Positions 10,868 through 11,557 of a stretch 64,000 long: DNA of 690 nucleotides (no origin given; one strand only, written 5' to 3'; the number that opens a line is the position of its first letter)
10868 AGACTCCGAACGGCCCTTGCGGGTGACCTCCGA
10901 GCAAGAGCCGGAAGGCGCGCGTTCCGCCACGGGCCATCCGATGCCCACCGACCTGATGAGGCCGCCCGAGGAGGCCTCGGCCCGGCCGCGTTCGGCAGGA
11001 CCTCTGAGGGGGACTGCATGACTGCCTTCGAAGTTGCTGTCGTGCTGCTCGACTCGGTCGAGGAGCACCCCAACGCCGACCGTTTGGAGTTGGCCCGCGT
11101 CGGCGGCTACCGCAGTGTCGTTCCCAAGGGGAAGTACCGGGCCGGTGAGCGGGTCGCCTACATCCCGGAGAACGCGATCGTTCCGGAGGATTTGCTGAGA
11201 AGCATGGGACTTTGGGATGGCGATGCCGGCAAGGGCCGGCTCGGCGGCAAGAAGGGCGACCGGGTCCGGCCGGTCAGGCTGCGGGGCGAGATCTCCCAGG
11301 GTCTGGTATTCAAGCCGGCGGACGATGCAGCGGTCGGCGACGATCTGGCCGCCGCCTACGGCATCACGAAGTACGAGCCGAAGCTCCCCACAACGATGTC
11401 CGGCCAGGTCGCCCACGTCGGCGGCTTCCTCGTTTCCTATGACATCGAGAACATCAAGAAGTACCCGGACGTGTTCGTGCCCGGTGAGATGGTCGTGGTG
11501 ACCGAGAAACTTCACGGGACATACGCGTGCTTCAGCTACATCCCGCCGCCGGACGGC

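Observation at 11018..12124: RNA ligase with N-terminal tRNA-binding (HPNADRL) OB domain embedded in a restriction-modification-like locus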

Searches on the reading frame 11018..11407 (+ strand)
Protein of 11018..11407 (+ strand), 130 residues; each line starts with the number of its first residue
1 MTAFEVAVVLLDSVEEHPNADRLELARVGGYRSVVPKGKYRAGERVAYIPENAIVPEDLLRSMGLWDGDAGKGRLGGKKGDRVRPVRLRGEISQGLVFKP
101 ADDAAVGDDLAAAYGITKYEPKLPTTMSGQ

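Call 25: search_protein_families(library=pfam, proteins=[window:11018-11407:+], max_evalue=10)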
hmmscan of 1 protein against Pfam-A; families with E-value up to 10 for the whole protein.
seq(130 aa): 2 families
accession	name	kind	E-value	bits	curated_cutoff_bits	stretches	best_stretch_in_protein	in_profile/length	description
PF21189.3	PHA02142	-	1e-10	42.3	27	1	11-98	7-90/92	PHA02142 OB-fold domain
PF01588.26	tRNA_bind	-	0.18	12.4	27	0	11-28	6-23/96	Putative tRNA binding domain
